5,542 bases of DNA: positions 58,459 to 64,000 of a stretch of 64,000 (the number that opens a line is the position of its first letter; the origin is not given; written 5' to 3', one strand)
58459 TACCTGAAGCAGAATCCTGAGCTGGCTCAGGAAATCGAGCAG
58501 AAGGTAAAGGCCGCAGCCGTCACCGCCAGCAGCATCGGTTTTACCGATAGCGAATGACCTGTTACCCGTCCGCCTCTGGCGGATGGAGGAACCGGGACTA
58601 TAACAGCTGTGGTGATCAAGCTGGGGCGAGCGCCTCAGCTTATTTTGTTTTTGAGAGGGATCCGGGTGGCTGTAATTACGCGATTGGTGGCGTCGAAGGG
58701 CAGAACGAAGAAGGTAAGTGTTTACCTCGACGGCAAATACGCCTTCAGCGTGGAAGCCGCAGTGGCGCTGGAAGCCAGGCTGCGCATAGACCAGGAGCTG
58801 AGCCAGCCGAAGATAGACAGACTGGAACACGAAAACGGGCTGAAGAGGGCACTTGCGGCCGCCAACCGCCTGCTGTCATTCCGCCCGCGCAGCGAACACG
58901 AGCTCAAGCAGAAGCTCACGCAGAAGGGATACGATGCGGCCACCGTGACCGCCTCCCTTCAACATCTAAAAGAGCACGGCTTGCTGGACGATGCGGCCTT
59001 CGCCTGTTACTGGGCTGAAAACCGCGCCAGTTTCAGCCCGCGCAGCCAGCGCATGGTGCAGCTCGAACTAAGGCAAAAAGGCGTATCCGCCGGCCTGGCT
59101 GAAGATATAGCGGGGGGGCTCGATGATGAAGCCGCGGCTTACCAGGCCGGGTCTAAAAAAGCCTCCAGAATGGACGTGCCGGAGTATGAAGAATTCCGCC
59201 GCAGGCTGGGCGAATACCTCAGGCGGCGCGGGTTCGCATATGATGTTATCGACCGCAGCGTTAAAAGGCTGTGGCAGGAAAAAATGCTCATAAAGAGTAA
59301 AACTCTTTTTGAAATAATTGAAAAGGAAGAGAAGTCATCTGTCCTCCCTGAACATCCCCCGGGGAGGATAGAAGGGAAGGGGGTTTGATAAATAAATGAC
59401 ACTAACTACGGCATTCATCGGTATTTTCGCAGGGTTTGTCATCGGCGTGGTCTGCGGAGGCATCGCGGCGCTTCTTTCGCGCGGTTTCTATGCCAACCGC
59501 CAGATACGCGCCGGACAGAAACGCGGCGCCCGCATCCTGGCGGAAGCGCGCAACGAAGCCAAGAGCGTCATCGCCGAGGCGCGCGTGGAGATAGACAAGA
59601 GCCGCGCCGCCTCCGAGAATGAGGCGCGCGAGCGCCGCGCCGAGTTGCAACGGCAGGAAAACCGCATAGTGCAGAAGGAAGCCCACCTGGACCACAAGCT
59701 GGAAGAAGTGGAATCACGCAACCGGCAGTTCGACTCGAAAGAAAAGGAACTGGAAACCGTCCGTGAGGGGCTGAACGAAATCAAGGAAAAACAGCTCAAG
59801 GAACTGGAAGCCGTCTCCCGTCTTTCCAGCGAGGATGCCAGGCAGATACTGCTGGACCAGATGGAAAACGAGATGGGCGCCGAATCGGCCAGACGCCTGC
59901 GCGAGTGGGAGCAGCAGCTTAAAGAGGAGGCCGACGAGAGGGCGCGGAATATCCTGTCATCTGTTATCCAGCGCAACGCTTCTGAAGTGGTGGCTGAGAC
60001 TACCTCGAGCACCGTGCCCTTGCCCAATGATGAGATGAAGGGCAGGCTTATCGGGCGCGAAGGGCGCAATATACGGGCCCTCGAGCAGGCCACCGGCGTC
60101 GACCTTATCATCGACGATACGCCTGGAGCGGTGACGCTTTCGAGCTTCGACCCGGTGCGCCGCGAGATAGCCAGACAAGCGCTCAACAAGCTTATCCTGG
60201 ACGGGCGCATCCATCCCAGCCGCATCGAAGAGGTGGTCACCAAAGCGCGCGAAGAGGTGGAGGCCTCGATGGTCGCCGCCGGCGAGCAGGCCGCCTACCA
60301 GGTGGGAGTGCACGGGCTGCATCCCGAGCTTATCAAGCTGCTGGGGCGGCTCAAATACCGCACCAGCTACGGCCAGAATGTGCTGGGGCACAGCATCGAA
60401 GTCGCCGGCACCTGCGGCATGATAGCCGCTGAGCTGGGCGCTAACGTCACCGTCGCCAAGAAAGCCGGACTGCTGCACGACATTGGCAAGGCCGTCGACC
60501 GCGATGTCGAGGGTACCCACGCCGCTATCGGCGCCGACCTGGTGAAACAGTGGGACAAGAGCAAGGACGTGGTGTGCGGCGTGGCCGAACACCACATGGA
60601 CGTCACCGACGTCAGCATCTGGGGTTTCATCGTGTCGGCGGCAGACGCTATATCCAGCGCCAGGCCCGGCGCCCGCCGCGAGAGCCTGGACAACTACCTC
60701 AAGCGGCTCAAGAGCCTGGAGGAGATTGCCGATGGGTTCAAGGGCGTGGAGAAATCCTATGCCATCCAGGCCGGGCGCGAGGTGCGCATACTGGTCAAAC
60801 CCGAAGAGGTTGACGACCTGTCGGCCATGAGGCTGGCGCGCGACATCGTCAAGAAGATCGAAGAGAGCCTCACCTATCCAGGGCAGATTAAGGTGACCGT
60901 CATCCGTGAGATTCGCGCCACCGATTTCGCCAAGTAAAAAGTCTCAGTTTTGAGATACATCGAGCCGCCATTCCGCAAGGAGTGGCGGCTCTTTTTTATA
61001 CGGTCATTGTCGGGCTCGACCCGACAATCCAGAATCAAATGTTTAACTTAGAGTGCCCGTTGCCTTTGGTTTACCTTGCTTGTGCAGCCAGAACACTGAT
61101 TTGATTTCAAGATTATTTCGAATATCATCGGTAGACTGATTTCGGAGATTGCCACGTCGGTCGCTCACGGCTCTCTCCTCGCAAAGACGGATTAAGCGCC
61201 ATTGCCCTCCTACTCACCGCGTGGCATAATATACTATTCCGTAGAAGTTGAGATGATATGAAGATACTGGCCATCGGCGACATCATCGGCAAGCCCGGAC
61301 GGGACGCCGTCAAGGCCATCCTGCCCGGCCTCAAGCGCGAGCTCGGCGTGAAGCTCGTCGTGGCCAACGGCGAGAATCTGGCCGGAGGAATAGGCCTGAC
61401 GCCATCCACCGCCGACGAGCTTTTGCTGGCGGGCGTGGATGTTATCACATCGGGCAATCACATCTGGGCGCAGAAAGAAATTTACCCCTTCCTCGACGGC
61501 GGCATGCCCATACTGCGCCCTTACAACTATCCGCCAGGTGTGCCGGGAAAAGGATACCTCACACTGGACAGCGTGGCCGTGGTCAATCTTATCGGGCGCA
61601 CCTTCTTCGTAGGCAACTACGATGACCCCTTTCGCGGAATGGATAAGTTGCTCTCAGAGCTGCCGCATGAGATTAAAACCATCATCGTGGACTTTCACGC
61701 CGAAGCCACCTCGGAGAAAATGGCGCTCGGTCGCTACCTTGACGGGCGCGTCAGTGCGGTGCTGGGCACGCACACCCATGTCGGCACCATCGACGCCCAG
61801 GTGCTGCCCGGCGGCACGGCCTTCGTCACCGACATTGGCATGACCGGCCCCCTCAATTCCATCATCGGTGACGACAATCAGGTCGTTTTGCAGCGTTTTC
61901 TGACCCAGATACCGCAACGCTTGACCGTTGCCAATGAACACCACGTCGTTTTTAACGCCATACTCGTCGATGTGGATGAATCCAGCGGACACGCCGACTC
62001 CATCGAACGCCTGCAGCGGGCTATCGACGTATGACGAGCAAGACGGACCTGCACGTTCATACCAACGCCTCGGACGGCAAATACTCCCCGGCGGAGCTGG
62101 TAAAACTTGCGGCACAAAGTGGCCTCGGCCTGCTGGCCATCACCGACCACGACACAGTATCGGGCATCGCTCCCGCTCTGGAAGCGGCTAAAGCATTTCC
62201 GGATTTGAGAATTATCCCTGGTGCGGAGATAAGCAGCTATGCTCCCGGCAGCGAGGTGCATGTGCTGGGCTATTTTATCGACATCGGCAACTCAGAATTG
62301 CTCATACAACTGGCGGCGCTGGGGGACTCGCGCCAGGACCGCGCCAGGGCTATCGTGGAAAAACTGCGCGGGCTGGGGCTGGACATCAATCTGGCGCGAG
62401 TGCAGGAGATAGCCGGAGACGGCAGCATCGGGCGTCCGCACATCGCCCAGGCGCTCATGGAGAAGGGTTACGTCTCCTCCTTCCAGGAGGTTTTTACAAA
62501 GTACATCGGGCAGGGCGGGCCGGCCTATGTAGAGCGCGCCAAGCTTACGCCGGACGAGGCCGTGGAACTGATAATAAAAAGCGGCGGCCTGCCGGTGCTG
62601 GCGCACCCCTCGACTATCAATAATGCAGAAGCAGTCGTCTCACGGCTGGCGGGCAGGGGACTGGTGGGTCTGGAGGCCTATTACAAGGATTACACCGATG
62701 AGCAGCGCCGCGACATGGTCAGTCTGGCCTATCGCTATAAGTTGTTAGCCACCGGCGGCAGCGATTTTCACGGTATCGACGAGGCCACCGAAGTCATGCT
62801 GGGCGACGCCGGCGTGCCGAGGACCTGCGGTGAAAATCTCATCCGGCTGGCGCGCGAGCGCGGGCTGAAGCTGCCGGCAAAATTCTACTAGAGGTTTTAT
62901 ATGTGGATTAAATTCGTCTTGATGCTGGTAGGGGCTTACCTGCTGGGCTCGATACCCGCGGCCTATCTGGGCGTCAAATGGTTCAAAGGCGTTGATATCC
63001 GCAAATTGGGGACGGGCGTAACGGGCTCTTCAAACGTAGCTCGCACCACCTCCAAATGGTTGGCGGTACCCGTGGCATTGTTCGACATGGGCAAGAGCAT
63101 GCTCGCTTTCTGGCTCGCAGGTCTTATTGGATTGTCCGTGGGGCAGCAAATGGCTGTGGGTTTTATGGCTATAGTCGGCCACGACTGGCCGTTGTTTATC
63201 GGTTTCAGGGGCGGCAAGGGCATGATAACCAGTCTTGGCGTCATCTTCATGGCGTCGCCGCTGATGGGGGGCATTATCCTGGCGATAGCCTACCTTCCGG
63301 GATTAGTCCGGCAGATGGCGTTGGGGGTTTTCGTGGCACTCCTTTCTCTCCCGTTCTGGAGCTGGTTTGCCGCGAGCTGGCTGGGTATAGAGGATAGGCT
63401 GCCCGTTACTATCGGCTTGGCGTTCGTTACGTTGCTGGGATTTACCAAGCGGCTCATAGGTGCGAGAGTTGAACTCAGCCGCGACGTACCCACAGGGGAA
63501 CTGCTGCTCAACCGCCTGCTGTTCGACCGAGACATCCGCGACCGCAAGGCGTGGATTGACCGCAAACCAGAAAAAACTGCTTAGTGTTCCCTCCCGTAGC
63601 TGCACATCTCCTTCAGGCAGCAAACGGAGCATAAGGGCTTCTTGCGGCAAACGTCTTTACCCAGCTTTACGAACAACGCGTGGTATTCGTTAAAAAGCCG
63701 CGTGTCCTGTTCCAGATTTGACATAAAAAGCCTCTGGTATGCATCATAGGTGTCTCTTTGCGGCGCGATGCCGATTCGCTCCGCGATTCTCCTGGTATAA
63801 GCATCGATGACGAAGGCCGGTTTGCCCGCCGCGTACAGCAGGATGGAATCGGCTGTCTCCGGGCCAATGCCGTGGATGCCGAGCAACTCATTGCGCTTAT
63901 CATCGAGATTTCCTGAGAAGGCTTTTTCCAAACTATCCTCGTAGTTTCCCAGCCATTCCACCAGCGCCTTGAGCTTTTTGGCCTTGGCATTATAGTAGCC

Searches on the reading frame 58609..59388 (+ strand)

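Call 40: search_protein_families(library=pfam, proteins=[window:58609-59388:+])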
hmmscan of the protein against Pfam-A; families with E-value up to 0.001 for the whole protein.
window:58609-59388:+ (259 aa): 3 families
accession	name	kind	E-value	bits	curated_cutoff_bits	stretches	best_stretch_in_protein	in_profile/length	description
PF21982.2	RecX_HTH1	-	2.9e-19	69.2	26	1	81-120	1-40/40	RecX, first three-helix domain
PF02631.22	RecX_HTH2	-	1.2e-13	51.5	26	1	127-165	1-39/42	RecX, second three-helix domain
PF21981.2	RecX_HTH3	-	3e-09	37.3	26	1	172-216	1-46/48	RecX, third three-helix domain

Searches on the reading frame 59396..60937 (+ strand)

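Call 40: search_protein_families(library=pfam, proteins=[window:59396-60937:+])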
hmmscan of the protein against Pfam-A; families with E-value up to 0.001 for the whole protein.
window:59396-60937:+ (513 aa): 4 families
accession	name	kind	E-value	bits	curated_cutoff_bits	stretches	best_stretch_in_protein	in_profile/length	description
PF12072.13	RNase_Y_N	-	2.2e-41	142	32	1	13-197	5-200/201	RNase Y N-terminal region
PF01966.28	HD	-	1.4e-15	58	22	1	329-420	1-114/116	HD domain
PF00013.35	KH_1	-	9.4e-08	32.2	21.5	1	206-264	3-65/66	KH domain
PF08668.18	HDOD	-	1.5e-05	25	22.9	0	329-366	95-133/196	HDOD domain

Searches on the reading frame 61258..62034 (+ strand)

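Call 40: search_protein_families(library=pfam, proteins=[window:61258-62034:+])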
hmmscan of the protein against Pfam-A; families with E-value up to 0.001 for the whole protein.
window:61258-62034:+ (258 aa): 2 families
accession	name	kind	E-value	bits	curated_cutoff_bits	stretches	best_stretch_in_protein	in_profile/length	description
PF13277.11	YmdB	-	3.1e-98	328.5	27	1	4-252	1-253/253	YmdB-like protein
PF00149.33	Metallophos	-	9.5e-11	42.9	21.5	1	1-175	1-190/191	Calcineurin-like phosphoesterase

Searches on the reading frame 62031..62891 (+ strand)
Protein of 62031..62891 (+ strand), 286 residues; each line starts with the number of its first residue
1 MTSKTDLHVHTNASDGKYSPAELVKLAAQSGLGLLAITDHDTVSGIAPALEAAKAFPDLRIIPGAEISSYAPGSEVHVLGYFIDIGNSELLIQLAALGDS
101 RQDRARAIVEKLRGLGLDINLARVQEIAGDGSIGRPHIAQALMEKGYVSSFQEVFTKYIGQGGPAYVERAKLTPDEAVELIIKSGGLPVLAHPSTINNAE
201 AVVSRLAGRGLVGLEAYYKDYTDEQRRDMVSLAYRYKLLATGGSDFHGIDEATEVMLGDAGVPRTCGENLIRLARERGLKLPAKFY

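Call 40: search_protein_families(library=pfam, proteins=[window:62031-62891:+])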
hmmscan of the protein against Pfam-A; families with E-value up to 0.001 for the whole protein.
window:62031-62891:+ (286 aa): 1 family
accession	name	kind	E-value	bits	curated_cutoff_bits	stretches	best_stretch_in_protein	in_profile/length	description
PF02811.25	PHP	-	1.1e-10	42.5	26.4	1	6-74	1-69/164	PHP domain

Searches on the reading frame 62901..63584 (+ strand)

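Call 40: search_protein_families(library=pfam, proteins=[window:62901-63584:+])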
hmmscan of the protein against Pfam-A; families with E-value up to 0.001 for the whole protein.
window:62901-63584:+ (227 aa): 1 family
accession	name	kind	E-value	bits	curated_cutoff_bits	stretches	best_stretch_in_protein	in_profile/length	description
PF02660.20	G3P_acyltransf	-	8.7e-33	114.2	24.1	1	12-179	2-152/164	Glycerol-3-phosphate acyltransferase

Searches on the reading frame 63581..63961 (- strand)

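Call 40: search_protein_families(library=pfam, proteins=[window:63581-63961:-])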
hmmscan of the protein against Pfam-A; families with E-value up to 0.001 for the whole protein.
window:63581-63961:- (126 aa): 1 family
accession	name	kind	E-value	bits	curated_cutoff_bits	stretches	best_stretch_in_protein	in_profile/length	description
PF00633.29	HHH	-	1.9e-05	24.7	24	1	20-43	7-30/30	Helix-hairpin-helix motif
